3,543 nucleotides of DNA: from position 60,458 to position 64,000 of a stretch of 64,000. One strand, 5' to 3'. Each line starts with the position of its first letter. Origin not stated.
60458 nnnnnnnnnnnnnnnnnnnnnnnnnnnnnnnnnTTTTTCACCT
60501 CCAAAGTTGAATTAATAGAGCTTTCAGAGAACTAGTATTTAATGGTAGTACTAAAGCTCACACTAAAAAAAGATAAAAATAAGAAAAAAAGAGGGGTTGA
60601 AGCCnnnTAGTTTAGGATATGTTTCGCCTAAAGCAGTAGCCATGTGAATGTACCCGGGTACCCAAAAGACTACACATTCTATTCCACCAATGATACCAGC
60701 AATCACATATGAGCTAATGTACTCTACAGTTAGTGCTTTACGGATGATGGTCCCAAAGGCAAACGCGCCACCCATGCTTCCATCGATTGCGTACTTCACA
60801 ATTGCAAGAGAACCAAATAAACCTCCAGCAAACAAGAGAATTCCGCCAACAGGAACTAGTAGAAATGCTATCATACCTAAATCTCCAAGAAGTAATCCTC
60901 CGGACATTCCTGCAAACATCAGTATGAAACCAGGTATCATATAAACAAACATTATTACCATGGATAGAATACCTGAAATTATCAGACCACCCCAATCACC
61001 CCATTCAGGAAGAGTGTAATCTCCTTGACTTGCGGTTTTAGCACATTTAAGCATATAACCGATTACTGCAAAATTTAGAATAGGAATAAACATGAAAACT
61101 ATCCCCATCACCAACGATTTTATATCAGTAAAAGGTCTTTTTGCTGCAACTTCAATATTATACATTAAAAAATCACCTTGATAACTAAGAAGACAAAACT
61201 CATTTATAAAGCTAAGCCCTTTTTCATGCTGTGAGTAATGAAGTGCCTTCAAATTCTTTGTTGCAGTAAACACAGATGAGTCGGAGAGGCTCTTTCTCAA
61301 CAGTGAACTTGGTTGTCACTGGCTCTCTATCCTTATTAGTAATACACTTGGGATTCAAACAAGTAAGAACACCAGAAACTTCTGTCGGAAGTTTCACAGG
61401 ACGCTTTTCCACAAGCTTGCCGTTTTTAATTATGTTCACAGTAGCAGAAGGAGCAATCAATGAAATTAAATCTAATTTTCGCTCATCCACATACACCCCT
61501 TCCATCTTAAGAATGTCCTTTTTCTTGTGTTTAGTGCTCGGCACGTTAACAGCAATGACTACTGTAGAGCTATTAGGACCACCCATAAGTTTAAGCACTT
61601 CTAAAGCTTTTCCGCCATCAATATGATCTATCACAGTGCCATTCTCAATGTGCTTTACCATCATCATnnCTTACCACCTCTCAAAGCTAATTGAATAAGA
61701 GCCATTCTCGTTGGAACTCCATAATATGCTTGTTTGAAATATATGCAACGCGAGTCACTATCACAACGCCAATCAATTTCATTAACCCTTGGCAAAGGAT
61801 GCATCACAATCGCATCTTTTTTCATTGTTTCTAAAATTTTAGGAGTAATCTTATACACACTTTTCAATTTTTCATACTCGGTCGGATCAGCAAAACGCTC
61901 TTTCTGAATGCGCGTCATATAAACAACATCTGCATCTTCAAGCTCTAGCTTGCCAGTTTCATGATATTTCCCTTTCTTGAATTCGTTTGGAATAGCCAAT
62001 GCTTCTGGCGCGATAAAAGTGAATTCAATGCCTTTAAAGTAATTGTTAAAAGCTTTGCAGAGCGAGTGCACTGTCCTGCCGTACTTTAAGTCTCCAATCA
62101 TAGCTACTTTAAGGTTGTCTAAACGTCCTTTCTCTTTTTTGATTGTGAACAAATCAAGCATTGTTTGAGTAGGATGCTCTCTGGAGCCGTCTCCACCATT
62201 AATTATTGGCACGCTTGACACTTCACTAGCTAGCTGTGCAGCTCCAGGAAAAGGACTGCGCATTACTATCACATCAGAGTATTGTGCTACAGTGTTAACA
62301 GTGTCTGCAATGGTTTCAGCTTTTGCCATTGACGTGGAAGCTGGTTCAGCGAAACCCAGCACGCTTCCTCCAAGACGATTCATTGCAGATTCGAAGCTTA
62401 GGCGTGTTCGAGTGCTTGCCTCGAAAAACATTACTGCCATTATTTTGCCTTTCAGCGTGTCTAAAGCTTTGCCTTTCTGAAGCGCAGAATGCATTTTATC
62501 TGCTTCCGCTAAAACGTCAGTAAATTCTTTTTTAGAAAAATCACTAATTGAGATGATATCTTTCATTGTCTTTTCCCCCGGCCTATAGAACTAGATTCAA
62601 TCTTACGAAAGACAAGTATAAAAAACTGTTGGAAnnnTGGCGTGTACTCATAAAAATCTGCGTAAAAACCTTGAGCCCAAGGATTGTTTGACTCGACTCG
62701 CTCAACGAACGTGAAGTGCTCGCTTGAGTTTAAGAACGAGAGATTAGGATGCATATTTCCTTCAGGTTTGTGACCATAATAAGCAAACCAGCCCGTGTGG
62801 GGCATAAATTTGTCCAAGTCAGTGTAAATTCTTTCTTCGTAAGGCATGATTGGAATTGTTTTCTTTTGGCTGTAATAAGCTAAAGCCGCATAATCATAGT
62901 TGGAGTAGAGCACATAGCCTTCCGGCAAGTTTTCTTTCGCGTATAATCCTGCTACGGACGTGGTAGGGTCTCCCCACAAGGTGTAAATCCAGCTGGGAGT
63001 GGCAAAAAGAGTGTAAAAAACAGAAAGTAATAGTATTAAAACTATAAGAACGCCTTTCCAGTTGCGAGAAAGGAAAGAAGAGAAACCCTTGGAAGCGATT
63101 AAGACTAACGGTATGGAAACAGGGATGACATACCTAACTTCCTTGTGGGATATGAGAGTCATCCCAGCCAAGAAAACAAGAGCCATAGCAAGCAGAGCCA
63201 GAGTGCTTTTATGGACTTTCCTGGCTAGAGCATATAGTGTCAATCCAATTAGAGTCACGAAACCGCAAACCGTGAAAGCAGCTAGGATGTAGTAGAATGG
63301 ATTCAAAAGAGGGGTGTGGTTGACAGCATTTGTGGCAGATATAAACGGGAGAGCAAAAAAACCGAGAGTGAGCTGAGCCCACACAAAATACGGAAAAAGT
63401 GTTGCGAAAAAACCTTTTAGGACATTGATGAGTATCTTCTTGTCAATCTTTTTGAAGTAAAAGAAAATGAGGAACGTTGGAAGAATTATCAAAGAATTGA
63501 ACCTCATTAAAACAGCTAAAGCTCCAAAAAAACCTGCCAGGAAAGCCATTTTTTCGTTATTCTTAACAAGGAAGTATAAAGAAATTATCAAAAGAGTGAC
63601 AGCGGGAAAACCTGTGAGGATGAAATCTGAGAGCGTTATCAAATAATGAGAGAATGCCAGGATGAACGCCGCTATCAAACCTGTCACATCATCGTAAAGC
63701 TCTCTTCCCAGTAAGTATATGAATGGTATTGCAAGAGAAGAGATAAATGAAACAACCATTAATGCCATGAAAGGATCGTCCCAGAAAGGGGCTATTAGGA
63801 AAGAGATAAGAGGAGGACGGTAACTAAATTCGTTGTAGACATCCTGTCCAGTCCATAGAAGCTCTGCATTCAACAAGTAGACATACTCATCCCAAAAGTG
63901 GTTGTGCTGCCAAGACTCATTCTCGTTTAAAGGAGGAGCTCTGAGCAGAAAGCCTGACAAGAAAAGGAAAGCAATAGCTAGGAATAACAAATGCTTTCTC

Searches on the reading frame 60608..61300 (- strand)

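Call 8: search_protein_families(library=pfam, proteins=[window:60608-61300:-], max_evalue=0.01)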
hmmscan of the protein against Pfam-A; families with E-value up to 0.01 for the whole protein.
window:60608-61300:- (231 aa): 1 family
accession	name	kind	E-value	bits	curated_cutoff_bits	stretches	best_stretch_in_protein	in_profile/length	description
PF13197.11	DUF4013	-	2.6e-22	79.9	26.9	1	66-212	3-163/168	Protein of unknown function (DUF4013)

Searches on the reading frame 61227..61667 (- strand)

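Call 8: search_protein_families(library=pfam, proteins=[window:61227-61667:-], max_evalue=0.01)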
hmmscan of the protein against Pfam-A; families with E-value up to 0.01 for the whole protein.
window:61227-61667:- (147 aa): 2 families
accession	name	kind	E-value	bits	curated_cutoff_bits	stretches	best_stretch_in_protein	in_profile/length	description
PF01948.23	PyrI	-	2.5e-28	98.6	25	1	3-91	2-92/93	Aspartate carbamoyltransferase regulatory chain, allosteric domain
PF02748.20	PyrI_C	-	1.2e-15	57.5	23.4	1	96-141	1-45/48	Aspartate carbamoyltransferase regulatory chain, metal binding domain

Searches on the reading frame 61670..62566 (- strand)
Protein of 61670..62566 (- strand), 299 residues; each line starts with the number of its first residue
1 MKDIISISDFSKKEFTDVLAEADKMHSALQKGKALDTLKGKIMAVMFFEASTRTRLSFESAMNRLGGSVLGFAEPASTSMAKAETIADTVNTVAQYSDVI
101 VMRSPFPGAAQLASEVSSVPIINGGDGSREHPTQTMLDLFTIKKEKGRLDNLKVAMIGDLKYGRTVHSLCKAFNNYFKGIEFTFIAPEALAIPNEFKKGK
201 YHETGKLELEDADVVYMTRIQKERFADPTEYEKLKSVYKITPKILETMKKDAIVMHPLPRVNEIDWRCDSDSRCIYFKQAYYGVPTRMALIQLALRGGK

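Call 8: search_protein_families(library=pfam, proteins=[window:61670-62566:-], max_evalue=0.01)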
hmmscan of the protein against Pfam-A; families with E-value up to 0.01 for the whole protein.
window:61670-62566:- (299 aa): 2 families
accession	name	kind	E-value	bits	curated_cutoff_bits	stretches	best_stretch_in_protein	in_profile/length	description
PF02729.26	OTCace_N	-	2.4e-47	161.2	29.9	1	2-143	1-147/148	Aspartate/ornithine carbamoyltransferase, carbamoyl-P binding domain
PF00185.30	OTCace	-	2.8e-27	96.1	29.4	1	150-292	1-155/157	Aspartate/ornithine carbamoyltransferase, Asp/Orn binding domain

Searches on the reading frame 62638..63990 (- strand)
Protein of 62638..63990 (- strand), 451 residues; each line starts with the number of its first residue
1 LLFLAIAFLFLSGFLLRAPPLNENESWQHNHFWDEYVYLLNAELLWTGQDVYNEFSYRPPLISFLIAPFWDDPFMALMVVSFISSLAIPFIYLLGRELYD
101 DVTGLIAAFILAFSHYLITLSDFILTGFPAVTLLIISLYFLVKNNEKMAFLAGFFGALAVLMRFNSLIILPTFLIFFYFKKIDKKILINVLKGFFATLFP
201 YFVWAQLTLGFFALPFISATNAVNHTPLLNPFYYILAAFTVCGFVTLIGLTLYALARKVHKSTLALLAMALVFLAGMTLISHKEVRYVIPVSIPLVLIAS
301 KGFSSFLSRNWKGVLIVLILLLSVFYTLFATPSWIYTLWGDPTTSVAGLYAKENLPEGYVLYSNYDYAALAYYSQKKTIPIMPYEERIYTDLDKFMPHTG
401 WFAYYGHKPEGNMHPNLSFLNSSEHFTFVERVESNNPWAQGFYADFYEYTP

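Call 8: search_protein_families(library=pfam, proteins=[window:62638-63990:-], max_evalue=0.01)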
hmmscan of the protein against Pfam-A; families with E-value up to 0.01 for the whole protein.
window:62638-63990:- (451 aa): 3 families
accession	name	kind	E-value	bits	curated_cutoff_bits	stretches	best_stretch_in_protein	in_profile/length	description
PF13231.12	PMT_2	-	1.2e-09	39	26.1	1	62-204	6-160/160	Dolichyl-phosphate-mannose-protein mannosyltransferase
PF03901.23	Glyco_transf_22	-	4.8e-06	26.5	23.8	1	79-329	86-361/414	Alg9-like mannosyltransferase family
PF02366.24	PMT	-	0.006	16.6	22.7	1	82-217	91-231/245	Dolichyl-phosphate-mannose-protein mannosyltransferase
